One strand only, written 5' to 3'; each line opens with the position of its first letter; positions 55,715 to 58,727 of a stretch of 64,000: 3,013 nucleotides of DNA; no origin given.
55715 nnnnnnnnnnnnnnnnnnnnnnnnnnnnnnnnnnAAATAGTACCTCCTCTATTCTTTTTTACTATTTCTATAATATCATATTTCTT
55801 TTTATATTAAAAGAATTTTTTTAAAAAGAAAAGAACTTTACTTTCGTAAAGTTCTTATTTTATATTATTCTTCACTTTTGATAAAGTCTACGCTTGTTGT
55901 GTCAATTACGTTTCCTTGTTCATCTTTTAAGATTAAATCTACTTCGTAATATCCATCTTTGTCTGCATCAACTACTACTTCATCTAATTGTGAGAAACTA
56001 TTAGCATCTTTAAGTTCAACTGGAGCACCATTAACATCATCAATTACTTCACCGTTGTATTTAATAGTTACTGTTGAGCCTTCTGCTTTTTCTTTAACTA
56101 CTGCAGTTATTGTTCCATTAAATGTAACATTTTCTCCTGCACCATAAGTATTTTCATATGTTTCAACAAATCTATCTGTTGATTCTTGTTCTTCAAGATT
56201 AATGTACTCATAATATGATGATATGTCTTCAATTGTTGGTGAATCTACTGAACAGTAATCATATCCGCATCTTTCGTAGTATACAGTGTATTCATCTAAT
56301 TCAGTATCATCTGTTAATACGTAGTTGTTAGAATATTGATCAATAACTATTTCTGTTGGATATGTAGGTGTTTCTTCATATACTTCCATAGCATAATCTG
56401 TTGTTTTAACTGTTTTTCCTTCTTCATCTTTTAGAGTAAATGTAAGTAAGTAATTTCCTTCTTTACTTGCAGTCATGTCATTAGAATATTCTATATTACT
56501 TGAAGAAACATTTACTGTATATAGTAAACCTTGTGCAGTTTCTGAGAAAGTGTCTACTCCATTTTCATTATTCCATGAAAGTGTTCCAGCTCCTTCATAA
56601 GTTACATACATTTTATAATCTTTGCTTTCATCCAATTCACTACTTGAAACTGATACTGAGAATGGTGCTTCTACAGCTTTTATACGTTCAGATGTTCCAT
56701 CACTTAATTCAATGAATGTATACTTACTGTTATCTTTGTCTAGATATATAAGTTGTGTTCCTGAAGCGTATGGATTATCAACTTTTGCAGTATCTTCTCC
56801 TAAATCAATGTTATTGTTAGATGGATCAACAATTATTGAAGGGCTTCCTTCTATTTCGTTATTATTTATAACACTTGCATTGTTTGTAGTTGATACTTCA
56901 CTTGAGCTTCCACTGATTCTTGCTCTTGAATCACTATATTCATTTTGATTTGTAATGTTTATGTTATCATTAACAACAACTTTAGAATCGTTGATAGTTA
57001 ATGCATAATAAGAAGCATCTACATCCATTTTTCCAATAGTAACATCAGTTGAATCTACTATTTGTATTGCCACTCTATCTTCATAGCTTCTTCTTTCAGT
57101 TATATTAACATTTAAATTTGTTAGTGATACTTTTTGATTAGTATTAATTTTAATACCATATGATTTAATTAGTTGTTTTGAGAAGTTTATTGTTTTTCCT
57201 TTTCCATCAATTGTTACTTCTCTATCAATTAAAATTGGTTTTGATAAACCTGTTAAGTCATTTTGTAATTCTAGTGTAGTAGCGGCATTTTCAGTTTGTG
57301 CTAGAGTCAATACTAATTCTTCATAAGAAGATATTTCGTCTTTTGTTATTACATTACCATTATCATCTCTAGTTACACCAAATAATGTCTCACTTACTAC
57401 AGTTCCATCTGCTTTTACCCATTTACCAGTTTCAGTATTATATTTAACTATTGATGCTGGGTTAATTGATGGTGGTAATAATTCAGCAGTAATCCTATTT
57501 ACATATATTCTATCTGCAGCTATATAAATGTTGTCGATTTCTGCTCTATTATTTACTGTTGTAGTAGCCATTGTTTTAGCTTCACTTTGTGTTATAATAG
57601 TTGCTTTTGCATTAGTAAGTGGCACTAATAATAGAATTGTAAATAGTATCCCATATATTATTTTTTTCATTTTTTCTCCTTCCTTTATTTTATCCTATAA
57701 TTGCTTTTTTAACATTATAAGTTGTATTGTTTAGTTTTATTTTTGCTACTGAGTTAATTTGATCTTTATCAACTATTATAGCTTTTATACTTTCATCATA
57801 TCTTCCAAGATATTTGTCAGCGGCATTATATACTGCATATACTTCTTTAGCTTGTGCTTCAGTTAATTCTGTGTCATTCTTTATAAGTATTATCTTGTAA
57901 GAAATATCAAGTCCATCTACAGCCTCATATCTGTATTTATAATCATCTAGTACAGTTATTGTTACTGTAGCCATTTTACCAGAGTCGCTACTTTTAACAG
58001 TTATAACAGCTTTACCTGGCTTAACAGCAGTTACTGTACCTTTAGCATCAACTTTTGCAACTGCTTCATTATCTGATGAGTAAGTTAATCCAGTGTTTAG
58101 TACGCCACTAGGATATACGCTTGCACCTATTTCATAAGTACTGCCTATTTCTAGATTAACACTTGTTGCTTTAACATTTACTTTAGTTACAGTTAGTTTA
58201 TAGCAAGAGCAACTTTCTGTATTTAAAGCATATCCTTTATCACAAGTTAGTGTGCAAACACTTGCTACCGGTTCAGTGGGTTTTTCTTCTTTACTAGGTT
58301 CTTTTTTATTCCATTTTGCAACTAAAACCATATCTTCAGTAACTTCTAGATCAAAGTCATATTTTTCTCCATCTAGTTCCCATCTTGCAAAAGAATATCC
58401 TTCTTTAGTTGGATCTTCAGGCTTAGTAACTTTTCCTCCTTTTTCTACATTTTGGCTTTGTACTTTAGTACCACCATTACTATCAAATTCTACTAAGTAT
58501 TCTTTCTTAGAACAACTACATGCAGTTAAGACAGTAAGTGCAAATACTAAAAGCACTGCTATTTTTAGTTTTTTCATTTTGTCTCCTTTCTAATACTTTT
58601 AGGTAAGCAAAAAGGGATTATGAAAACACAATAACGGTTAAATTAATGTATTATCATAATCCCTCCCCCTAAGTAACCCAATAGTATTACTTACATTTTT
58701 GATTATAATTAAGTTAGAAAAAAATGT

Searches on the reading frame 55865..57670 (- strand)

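Call 6: search_protein_families(library=pfam, proteins=[window:55865-57670:-], max_evalue=1)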
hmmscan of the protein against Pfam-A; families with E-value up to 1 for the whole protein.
window:55865-57670:- (601 aa): 4 families
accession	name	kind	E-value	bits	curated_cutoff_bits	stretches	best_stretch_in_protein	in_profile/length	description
PF20585.4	Pectate_lyase_5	-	1.8e-06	28.6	24.3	1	113-190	4-90/126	Putative pectate lyase-like adhesive domain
PF01336.31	tRNA_anti-codon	-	0.14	12.5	27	0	312-333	12-32/75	OB-fold nucleic acid binding domain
PF18565.7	Glyco_hydro2_C5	-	0.24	11.7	32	0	506-541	60-95/103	Glycoside hydrolase family 2 C-terminal domain 5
PF00801.26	PKD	-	0.55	10.7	23.5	0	511-595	13-79/80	PKD domain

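Call 7: search_protein_families(library=ncbifam, proteins=[window:55865-57670:-], max_evalue=1)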
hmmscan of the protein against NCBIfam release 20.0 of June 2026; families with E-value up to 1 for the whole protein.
window:55865-57670:- (601 aa): 0 families

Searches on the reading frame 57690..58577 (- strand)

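Call 6: search_protein_families(library=pfam, proteins=[window:57690-58577:-], max_evalue=1)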
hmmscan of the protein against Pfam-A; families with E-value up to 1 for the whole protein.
window:57690-58577:- (295 aa): 7 families
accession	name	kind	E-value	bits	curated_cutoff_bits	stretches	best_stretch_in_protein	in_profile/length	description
PF09479.16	Flg_new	-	5e-17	62.2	27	1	27-88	1-65/65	Listeria-Bacteroides repeat domain (List_Bact_rpt)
PF02368.24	Big_2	-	2.1e-13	50.5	22.8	1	130-206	2-78/79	Bacterial Ig-like domain (group 2)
PF22359.2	Big-like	-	0.0014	19.2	27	1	165-208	4-47/48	Bacterial Ig-like domain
PF23486.1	Ig_TMEM132_5th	-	0.0072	16.9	28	1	168-213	90-136/137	TMEM132 fifth domain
PF18998.6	Flg_new_2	-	0.014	15.8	23.6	1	34-91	9-71/73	Divergent InlB B-repeat domain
PF23916.1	TIM-barrel_EndoS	-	0.29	11.2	27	1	197-277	80-152/238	Endo-beta-N-acetylglucosaminidase EndoS TIM-barrel domain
PF00084.26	Sushi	-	0.64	10.9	20.7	0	99-120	16-37/56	Sushi repeat (SCR repeat)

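Call 7: search_protein_families(library=ncbifam, proteins=[window:57690-58577:-], max_evalue=1)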
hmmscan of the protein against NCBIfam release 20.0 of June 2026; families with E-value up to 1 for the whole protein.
window:57690-58577:- (295 aa): 4 families
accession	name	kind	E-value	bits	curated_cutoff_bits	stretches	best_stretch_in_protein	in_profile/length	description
NF033189.1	internalin_A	exception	2.6e-05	22.7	1600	1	21-92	631-705/799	class 1 internalin InlA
TIGR02543.1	List_Bact_rpt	repeat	0.049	14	20.95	1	56-92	1-43/44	TIGR02543 family repeat protein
NF010388.0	PRK13815.1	equivalog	0.056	13.4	167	1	191-273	34-116/122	ribosome-binding factor A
NF047847.2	SS_mature_LptM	equivalog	0.69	10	27.7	0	1-20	1-20/31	LPS translocon maturation chaperone LptM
